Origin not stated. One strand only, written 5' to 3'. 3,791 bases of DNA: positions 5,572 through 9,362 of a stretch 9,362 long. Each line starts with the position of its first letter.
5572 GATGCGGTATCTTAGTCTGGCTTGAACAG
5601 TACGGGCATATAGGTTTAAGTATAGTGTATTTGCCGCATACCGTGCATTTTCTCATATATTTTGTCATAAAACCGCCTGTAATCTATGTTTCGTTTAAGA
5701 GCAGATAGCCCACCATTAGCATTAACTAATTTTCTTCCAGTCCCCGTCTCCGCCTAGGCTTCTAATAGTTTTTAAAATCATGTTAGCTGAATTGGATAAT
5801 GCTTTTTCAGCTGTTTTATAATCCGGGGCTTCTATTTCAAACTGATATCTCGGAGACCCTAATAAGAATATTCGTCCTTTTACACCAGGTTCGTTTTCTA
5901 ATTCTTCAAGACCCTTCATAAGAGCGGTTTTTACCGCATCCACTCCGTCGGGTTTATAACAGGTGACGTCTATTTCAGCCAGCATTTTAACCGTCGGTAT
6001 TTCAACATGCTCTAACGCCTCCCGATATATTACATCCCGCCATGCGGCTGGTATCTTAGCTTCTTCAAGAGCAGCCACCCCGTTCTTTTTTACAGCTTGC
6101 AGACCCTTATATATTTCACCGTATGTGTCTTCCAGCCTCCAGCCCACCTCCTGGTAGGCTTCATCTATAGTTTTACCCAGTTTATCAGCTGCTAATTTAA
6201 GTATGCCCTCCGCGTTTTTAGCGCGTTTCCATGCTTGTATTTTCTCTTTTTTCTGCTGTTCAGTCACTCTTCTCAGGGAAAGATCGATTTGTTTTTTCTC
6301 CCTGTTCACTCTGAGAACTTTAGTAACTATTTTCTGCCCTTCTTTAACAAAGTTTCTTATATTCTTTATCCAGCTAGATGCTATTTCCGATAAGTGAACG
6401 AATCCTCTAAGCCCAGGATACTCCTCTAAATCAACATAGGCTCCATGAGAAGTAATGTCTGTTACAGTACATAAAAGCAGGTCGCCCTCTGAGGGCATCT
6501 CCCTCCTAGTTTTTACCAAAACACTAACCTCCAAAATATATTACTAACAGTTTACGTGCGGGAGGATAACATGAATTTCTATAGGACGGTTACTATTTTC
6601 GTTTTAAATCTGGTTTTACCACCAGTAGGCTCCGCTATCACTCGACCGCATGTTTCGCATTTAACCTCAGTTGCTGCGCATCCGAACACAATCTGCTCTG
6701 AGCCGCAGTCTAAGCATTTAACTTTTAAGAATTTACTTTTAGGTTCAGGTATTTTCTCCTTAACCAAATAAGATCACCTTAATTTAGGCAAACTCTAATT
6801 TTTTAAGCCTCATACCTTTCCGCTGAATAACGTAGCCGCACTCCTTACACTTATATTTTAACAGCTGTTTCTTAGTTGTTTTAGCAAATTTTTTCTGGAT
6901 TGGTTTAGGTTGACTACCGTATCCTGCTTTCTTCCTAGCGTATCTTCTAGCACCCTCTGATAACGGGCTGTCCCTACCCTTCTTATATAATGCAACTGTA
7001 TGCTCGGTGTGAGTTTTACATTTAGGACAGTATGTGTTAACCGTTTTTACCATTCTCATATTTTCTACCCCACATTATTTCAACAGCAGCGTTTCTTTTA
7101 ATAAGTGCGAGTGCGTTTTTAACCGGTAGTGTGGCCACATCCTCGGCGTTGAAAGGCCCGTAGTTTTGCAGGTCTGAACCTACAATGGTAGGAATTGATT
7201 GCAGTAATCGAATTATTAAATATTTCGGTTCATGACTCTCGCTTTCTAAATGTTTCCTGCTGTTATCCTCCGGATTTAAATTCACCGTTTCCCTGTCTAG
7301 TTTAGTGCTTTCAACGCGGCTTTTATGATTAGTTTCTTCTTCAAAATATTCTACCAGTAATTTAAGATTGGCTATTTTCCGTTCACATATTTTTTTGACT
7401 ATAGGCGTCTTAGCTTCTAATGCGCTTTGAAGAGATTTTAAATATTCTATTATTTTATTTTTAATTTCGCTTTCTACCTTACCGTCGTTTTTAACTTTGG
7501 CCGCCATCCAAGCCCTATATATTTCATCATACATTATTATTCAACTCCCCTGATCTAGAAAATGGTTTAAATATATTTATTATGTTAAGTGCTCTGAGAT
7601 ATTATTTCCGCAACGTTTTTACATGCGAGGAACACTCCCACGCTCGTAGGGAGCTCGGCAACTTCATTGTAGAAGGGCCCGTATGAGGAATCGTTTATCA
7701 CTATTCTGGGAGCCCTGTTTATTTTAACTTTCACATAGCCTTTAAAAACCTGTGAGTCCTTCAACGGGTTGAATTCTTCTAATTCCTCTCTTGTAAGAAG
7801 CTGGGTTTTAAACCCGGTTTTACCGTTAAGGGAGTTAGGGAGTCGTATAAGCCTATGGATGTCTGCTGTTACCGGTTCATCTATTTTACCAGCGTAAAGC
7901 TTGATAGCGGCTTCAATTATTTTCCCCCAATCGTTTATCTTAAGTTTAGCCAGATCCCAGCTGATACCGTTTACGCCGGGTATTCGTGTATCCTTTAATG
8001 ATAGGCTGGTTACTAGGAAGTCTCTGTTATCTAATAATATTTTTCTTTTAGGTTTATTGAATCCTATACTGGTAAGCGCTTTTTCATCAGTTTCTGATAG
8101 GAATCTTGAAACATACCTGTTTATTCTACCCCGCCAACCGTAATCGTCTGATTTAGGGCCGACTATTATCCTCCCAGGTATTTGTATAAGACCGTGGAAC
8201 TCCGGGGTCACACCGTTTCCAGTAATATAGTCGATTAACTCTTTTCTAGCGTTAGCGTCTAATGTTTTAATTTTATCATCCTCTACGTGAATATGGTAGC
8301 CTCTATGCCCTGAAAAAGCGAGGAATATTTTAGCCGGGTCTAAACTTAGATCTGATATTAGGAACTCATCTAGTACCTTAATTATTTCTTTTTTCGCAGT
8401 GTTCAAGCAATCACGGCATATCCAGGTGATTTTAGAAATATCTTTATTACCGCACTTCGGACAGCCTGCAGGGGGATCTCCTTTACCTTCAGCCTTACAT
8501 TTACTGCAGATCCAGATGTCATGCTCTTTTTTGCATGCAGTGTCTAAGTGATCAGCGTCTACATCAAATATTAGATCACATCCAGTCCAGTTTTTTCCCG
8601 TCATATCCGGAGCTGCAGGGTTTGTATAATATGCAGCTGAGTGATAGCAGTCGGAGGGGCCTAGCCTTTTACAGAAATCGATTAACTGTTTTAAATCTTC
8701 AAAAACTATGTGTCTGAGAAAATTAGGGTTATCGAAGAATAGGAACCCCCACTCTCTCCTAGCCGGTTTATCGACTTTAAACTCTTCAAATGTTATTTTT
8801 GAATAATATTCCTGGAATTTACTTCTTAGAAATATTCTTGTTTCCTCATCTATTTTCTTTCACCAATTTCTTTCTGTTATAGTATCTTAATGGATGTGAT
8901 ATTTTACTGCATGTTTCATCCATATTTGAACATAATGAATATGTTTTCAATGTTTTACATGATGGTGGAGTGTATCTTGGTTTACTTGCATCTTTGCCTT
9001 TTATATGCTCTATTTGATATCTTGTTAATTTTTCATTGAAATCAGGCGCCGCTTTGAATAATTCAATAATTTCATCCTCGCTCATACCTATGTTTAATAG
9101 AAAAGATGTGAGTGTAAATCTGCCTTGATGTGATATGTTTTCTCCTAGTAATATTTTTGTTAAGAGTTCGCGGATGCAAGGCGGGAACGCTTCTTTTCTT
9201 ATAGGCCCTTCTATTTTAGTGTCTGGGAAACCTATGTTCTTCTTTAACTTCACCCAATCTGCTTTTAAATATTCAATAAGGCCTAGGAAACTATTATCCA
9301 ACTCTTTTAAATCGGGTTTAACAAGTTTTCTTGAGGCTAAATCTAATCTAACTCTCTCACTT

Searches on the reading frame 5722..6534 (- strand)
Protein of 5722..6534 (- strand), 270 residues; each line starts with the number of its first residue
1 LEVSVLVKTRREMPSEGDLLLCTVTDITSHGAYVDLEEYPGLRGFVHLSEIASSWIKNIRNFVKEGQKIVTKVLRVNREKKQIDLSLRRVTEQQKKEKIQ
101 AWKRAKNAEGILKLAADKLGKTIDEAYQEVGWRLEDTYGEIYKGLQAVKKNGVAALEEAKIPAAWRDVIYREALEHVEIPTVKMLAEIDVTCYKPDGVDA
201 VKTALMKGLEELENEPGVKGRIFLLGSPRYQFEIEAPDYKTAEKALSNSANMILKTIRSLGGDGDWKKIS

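Call 10: search_protein_families(library=pfam, proteins=[window:5722-6534:-], max_evalue=0.01)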
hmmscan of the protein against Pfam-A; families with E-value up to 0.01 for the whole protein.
window:5722-6534:- (270 aa): 3 families
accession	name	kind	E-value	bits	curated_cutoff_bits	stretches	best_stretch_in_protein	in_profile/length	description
PF07541.17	EIF_2_alpha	-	2e-29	102.3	22.8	1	126-239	1-114/114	Eukaryotic translation initiation factor 2 alpha subunit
PF00575.29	S1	-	1.1e-13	51.8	22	1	15-88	3-74/74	S1 RNA binding domain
PF23459.1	S1_RRP5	-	1.7e-05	25.7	27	1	16-87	3-72/72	RRP5 S1 domain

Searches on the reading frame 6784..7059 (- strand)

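Call 10: search_protein_families(library=pfam, proteins=[window:6784-7059:-], max_evalue=0.01)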
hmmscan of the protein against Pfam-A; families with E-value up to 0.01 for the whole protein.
window:6784-7059:- (91 aa): 5 families
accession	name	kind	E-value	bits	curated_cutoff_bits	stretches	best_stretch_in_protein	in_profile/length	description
PF00935.25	Ribosomal_L44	-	2.5e-31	108.3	25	1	16-90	1-75/76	Ribosomal protein L44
PF23499.1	YnfU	-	4.9e-05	23.6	27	0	5-23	13-31/49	YnfU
PF25208.1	DUF7838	-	0.0037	17.6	28.5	0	67-77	32-42/55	Domain of unknown function (DUF7838)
PF08271.17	Zn_Ribbon_TF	-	0.0067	16.4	29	0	70-79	21-30/43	TFIIB zinc-binding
PF09723.15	Zn_ribbon_8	-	0.0068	16.8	34.4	0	68-77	5-14/41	Zinc ribbon domain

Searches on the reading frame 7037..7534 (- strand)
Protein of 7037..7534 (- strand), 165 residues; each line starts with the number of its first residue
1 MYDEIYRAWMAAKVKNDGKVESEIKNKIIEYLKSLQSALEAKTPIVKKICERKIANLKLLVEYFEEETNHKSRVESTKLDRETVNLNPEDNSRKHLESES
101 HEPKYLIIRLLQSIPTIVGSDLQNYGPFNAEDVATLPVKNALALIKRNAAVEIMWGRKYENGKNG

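Call 10: search_protein_families(library=pfam, proteins=[window:7037-7534:-], max_evalue=0.01)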
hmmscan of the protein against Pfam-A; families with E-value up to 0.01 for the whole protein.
window:7037-7534:- (165 aa): 1 family
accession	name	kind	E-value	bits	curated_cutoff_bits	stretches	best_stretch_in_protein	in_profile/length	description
PF22090.1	Gins51_C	-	2.1e-17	63.1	27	1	108-152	3-47/48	Gins51, C-terminal domain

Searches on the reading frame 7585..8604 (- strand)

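Call 10: search_protein_families(library=pfam, proteins=[window:7585-8604:-], max_evalue=0.01)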
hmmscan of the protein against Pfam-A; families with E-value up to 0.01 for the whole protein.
window:7585-8604:- (339 aa): 2 families
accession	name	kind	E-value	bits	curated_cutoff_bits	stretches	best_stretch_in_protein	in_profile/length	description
PF01896.25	DNA_primase_S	-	2.8e-20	73.7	26.8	1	57-266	11-156/163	DNA primase small subunit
PF22090.1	Gins51_C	-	0.0027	17.9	27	1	299-333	10-46/48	Gins51, C-terminal domain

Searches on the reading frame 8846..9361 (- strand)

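Call 10: search_protein_families(library=pfam, proteins=[window:8846-9361:-], max_evalue=0.01)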
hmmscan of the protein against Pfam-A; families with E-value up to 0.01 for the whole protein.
window:8846-9361:- (171 aa): 1 family
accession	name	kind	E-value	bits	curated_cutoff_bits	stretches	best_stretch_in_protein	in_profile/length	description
PF04104.19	DNA_primase_lrg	-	5.7e-33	114.8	22.4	1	11-147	68-210/266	Eukaryotic and archaeal DNA primase, large subunit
